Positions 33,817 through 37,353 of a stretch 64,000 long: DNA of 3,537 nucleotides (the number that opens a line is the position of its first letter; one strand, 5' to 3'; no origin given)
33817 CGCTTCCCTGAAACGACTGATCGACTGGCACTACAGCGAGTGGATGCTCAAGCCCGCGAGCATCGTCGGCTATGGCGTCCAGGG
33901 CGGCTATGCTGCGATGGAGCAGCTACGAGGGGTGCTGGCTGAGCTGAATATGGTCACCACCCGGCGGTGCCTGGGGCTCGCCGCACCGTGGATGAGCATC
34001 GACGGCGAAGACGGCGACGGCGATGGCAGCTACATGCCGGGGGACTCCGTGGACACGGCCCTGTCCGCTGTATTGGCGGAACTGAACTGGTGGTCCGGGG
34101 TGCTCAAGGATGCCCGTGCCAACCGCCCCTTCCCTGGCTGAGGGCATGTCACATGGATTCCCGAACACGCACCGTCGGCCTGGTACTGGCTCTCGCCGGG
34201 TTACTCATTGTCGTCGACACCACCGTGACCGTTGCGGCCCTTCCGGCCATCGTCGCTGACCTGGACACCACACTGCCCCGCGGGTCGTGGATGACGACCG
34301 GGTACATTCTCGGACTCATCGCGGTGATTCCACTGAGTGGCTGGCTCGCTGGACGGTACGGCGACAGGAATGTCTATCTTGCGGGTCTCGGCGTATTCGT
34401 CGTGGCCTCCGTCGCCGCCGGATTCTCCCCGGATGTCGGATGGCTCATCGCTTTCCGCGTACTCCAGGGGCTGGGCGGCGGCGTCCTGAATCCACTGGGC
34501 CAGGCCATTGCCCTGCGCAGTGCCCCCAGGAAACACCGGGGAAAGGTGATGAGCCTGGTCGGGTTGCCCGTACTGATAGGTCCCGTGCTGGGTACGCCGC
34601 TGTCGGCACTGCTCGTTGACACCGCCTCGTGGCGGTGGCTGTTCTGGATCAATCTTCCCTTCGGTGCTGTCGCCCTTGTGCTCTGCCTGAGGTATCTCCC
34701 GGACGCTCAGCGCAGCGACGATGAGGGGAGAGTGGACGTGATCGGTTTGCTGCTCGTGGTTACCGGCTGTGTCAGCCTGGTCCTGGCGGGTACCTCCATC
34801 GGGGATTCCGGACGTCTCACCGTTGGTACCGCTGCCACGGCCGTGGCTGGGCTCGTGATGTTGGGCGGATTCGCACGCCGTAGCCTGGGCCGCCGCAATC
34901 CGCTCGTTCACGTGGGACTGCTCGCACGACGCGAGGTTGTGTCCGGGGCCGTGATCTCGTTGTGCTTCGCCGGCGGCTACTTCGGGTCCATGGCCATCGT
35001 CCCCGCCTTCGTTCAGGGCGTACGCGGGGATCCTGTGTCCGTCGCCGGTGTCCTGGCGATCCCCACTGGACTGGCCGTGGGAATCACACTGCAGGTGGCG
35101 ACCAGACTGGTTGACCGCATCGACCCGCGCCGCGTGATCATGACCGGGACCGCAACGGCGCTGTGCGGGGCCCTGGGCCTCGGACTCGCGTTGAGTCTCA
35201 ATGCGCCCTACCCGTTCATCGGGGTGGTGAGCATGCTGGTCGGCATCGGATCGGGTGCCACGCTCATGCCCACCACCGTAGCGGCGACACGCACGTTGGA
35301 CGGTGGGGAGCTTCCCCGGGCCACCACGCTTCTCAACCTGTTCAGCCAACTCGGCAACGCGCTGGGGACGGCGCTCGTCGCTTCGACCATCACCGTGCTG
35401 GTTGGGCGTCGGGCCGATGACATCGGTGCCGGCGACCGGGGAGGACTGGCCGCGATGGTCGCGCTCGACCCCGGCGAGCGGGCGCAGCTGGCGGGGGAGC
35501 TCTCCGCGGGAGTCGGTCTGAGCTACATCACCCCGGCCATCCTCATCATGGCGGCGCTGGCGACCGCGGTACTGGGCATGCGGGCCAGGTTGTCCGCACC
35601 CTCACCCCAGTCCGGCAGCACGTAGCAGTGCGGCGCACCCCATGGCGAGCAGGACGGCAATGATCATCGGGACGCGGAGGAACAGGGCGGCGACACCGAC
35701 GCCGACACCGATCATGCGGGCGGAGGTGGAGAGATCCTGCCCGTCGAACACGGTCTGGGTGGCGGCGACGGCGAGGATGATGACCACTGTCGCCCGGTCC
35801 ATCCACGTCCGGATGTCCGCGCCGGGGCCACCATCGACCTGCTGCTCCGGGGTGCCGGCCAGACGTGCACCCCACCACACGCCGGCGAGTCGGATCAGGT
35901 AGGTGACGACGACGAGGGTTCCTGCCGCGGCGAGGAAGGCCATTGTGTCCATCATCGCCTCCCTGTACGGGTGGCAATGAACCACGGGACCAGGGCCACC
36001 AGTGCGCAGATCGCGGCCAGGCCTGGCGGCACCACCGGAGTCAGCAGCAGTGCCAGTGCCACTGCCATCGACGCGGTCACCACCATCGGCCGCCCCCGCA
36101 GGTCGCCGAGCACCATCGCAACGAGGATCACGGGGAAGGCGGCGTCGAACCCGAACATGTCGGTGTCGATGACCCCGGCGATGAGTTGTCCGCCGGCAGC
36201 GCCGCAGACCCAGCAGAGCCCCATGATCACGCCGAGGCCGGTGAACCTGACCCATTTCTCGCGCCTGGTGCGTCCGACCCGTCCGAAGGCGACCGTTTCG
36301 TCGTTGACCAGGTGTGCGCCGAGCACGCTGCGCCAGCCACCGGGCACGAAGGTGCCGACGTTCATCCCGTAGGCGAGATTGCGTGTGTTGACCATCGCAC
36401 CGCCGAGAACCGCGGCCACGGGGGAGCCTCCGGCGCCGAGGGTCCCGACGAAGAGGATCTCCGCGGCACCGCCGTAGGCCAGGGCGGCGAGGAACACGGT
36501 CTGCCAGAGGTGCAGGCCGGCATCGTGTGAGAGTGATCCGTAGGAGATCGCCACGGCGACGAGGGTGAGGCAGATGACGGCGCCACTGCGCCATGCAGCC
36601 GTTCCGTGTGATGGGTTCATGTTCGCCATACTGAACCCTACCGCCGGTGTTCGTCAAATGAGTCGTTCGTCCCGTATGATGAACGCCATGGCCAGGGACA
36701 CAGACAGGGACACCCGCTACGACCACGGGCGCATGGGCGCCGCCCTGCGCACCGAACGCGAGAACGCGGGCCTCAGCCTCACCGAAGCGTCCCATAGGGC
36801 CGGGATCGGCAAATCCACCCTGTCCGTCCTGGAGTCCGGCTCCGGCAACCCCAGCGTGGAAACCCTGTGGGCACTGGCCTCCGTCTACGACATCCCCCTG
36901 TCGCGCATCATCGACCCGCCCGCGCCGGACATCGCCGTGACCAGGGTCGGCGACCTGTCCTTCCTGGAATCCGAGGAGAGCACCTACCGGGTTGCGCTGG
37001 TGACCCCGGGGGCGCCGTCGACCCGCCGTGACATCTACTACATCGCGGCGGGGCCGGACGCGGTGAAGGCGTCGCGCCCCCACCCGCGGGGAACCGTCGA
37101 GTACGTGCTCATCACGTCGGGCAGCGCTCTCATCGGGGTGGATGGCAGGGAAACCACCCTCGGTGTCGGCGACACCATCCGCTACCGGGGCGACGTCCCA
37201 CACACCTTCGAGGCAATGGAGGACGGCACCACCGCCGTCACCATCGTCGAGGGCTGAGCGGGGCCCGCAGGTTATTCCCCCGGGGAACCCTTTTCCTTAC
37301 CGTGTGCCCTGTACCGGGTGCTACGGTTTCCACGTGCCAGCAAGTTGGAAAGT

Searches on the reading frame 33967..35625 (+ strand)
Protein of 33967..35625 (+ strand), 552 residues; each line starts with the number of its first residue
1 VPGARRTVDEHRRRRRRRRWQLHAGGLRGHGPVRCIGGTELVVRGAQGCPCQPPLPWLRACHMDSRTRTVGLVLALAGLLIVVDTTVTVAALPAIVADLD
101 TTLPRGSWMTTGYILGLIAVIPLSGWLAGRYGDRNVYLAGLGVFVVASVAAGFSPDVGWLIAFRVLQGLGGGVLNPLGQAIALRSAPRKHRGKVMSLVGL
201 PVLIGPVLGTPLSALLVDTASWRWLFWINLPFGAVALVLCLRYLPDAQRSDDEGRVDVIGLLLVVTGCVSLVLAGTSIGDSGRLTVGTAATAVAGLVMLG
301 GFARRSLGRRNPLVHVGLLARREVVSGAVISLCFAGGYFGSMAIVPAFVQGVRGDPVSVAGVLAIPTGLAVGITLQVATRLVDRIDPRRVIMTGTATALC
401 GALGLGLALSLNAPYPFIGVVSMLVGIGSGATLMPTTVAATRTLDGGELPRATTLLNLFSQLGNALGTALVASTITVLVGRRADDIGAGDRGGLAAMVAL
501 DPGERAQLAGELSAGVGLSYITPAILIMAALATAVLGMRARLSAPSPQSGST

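Call 39: search_protein_families(library=pfam, proteins=[window:33967-35625:+], max_evalue=0.001)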
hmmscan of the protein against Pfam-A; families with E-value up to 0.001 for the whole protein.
window:33967-35625:+ (552 aa): 3 families
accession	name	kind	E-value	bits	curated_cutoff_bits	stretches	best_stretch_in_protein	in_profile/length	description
PF07690.21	MFS_1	-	1.5e-55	189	33.4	1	74-468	1-347/347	Major Facilitator Superfamily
PF00083.30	Sugar_tr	-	1.8e-13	50.6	22.3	1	106-246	48-193/452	Sugar (and other) transporter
PF06609.19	TRI12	-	1.6e-05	24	23.2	1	87-296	62-276/599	Fungal trichothecene efflux pump (TRI12)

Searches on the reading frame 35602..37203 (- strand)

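Call 39: search_protein_families(library=pfam, proteins=[window:35602-37203:-], max_evalue=0.001)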
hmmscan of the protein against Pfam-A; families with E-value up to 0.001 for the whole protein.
window:35602-37203:- (533 aa): 1 family
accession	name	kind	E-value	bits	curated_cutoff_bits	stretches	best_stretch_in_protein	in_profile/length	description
PF05437.17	AzlD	-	3.6e-06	27.5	23.7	1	428-528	6-99/99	Branched-chain amino acid transport protein (AzlD)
